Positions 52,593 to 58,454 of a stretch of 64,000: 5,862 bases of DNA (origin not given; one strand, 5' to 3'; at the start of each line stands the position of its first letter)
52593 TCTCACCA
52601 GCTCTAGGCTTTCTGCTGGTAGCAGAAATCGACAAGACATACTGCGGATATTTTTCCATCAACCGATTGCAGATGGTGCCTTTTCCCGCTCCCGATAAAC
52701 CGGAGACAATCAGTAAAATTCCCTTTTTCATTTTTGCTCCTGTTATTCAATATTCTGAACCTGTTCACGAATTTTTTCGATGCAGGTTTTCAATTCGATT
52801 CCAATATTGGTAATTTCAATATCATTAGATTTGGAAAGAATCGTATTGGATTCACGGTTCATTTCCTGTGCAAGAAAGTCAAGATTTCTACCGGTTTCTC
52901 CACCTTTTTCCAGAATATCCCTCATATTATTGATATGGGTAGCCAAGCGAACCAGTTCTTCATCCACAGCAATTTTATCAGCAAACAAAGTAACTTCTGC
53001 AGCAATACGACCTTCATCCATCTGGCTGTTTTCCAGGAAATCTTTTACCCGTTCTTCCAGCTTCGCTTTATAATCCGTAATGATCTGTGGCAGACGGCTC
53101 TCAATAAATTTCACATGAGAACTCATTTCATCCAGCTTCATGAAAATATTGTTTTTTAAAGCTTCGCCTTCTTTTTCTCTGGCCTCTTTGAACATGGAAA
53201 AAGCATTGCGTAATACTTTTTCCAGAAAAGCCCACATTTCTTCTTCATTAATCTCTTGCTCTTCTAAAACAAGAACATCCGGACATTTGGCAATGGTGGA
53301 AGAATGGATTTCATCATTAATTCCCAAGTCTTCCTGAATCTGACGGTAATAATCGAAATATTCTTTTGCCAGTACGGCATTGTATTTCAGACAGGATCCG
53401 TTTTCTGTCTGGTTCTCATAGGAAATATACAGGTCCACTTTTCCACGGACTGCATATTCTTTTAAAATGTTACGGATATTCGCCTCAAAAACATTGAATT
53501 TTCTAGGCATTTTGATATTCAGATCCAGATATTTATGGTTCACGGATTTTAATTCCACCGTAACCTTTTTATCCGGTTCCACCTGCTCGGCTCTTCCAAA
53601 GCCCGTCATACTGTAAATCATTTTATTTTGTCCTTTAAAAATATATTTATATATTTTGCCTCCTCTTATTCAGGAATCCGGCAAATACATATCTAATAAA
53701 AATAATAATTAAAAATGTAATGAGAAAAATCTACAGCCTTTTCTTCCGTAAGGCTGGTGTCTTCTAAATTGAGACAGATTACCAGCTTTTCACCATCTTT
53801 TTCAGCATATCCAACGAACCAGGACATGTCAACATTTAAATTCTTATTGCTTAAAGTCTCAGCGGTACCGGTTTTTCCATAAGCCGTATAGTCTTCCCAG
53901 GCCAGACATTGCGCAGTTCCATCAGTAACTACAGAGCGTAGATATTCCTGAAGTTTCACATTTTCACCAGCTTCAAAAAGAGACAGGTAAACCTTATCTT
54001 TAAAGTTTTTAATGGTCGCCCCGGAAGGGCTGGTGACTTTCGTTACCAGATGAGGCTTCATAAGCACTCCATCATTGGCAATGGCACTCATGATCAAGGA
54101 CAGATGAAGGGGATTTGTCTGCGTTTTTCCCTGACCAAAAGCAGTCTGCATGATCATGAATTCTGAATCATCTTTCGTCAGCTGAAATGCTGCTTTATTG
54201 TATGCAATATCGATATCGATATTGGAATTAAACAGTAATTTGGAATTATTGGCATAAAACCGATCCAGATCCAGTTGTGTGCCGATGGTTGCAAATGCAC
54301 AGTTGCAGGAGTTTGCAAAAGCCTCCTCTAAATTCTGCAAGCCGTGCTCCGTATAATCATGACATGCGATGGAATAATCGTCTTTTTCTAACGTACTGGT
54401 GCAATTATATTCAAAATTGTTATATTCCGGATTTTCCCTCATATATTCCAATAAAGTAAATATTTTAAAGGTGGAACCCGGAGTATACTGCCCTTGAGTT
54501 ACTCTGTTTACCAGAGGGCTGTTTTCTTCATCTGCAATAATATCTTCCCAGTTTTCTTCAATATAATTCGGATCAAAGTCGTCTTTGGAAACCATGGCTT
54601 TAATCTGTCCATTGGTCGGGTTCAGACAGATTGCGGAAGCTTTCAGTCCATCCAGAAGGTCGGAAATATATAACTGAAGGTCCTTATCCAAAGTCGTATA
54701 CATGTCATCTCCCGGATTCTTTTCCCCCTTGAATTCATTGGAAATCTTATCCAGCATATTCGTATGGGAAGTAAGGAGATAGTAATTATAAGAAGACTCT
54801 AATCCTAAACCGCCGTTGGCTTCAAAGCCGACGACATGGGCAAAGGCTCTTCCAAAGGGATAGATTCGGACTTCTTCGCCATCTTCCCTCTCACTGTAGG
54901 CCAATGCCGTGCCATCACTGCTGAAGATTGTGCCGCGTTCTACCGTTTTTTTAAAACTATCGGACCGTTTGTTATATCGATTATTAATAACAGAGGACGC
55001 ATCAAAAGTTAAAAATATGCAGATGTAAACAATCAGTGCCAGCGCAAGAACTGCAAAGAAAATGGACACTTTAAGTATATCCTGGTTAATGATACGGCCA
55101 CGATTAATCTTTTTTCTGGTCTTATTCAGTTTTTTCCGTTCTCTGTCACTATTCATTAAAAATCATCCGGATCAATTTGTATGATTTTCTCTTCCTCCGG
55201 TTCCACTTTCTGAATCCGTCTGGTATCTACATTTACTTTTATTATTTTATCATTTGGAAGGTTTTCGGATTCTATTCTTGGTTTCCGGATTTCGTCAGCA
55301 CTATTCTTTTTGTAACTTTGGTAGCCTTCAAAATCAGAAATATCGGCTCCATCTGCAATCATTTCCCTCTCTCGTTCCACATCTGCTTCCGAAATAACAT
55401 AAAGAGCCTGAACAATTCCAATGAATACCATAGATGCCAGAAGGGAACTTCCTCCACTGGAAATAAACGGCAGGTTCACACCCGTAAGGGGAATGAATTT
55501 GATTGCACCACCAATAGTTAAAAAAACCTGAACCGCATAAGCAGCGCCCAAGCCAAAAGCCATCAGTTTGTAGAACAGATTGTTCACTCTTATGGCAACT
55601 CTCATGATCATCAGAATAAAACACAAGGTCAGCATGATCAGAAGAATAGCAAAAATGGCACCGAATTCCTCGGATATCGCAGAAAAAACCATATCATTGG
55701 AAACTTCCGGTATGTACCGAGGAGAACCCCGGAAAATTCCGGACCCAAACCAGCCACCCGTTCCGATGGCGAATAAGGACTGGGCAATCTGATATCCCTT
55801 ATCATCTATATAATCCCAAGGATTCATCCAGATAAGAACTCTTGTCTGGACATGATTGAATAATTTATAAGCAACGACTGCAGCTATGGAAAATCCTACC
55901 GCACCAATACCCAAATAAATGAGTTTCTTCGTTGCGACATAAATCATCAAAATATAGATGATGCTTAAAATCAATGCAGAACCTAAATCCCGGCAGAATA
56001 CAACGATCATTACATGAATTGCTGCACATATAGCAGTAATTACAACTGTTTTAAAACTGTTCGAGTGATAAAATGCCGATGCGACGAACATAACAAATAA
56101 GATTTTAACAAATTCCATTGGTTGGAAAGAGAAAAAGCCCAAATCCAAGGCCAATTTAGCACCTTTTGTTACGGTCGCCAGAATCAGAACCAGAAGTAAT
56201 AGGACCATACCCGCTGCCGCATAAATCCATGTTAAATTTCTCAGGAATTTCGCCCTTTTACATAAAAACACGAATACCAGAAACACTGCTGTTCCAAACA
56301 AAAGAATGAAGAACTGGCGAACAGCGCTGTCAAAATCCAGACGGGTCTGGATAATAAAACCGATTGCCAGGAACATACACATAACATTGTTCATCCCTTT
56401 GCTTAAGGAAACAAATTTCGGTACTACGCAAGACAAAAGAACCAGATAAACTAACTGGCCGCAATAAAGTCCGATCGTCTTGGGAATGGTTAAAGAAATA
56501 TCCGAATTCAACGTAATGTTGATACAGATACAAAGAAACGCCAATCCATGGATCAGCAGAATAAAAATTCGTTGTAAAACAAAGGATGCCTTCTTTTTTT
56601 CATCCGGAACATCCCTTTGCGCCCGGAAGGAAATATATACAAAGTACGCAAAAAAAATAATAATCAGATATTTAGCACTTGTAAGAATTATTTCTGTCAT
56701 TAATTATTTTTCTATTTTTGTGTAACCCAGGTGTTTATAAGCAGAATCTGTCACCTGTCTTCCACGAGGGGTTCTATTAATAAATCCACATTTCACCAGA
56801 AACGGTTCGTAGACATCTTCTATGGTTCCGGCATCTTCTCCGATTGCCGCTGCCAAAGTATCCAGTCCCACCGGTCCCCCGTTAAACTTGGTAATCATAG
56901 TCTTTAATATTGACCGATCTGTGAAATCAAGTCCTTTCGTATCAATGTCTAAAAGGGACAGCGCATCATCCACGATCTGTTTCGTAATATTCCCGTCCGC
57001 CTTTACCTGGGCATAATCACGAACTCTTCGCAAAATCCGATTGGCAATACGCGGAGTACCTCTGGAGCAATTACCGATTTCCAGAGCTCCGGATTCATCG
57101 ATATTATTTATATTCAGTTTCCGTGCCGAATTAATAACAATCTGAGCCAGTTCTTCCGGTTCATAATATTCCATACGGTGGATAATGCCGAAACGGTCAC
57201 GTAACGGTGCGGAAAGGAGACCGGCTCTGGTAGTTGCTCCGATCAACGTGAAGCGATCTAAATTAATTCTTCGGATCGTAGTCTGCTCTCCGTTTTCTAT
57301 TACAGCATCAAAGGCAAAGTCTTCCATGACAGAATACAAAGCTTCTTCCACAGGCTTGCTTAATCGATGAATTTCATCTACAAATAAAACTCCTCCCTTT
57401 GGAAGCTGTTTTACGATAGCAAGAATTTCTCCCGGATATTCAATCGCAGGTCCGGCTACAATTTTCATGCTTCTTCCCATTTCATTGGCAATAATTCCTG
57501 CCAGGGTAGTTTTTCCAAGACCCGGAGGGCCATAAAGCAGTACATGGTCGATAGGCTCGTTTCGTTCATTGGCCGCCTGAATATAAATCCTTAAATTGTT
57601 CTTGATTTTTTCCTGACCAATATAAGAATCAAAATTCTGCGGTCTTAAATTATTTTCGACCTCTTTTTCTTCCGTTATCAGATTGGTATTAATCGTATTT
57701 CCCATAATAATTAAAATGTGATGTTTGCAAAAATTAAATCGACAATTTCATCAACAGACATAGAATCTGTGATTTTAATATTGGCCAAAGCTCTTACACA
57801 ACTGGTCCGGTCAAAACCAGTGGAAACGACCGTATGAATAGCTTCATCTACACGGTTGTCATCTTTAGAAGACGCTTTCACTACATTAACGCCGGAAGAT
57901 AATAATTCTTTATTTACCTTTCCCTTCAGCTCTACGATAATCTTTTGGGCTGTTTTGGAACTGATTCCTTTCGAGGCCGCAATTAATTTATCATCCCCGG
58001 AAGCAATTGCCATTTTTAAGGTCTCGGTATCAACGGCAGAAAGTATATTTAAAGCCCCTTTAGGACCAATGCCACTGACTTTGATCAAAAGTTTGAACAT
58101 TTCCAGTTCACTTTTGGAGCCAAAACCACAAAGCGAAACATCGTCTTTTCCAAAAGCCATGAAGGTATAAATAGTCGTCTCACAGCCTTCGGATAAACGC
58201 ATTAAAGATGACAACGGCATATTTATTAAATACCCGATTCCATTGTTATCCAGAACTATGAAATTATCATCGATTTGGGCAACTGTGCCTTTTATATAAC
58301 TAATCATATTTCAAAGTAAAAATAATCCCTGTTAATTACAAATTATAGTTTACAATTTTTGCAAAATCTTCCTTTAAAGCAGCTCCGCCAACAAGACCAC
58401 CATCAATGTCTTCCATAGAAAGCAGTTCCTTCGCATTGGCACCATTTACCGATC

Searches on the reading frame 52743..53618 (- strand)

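Call 94: search_protein_families(library=pfam, proteins=[window:52743-53618:-], max_evalue=0.00001)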
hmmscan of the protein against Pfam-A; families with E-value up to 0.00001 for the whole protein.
window:52743-53618:- (291 aa): 2 families
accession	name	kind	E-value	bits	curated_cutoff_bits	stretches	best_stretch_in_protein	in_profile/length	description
PF03755.18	YicC-like_N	-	5.1e-50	170.3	25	1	1-155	1-155/156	Endoribonuclease YicC-like, N-terminal region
PF08340.16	YicC-like_C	-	9.2e-45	152.1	27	1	172-291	1-120/120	Endoribonuclease YicC-like, C-terminal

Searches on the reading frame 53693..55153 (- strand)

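Call 94: search_protein_families(library=pfam, proteins=[window:53693-55153:-], max_evalue=0.00001)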
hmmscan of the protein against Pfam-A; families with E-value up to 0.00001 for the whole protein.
window:53693-55153:- (486 aa): 2 families
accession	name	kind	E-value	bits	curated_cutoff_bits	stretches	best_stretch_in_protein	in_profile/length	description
PF00905.27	Transpeptidase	-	1.1e-50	173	22.1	1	173-467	2-282/299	Penicillin binding protein transpeptidase domain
PF21922.1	PBP_dimer_2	-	5.8e-10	39.7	27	1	73-149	1-81/83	Penicillin binding protein A dimerisation domain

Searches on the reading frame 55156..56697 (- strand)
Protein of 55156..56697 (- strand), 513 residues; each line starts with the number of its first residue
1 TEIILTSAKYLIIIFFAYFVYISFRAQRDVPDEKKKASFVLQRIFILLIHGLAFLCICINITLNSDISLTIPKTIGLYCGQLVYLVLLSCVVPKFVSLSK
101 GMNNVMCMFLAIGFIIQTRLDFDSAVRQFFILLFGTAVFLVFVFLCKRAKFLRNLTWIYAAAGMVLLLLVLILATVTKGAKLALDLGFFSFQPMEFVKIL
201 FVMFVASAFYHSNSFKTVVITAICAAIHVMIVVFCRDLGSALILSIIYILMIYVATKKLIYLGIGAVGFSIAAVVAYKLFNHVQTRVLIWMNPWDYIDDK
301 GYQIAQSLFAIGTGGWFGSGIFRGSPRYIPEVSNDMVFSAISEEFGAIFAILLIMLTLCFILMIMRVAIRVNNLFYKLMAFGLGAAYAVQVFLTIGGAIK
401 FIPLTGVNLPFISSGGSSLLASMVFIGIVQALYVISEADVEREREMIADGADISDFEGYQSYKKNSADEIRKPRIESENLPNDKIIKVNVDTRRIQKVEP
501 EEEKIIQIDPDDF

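Call 94: search_protein_families(library=pfam, proteins=[window:55156-56697:-], max_evalue=0.00001)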
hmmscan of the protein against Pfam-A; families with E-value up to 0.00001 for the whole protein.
window:55156-56697:- (513 aa): 1 family
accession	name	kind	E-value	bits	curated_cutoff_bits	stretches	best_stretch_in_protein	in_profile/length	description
PF01098.24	FTSW_RODA_SPOVE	-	1.8e-67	228.3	26.4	1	121-432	34-350/356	Cell cycle protein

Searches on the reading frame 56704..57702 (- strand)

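Call 94: search_protein_families(library=pfam, proteins=[window:56704-57702:-], max_evalue=0.00001)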
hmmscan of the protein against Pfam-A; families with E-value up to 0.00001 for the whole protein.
window:56704-57702:- (332 aa): 7 families
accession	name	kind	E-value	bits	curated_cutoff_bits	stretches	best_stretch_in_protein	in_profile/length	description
PF05496.18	RuvB_N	-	4.5e-69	231.7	27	1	19-177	1-159/159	Holliday junction DNA helicase RuvB P-loop domain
PF17864.7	AAA_lid_4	-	3.1e-28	97.8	27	1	180-254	1-74/74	RuvB AAA lid domain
PF05491.19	RuvB_C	-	8.3e-26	90.2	24.7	1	256-325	2-71/72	RuvB C-terminal winged helix domain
PF00004.35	AAA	-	1.4e-19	71.3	21.2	1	54-177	1-129/131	ATPase family associated with various cellular activities (AAA)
PF07728.20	AAA_5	-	4.2e-10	40.2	22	1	53-171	1-139/139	AAA domain (dynein-related subfamily)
PF01078.27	Mg_chelatase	-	1.7e-06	28.1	20.3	0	28-71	6-42/207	Magnesium chelatase, subunit ChlI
PF00158.32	Sigma54_activat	-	9.1e-06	25.9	20.2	0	102-140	93-131/168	Sigma-54 interaction domain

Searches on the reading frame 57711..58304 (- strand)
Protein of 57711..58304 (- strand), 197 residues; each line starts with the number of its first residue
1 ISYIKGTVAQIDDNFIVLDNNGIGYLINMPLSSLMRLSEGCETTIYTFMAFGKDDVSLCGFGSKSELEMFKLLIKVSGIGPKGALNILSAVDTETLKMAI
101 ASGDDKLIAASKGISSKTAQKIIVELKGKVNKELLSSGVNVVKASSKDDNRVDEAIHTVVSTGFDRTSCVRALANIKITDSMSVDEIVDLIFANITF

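Call 94: search_protein_families(library=pfam, proteins=[window:57711-58304:-], max_evalue=0.00001)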
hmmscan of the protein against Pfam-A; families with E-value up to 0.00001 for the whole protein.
window:57711-58304:- (197 aa): 2 families
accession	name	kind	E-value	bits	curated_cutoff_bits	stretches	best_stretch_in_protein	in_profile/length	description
PF01330.27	RuvA_N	-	3.5e-15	56.3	23.6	1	1-58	2-59/61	RuvA N terminal domain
PF14520.12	HHH_5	-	3.1e-14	53.6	27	1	70-127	1-56/57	Helix-hairpin-helix domain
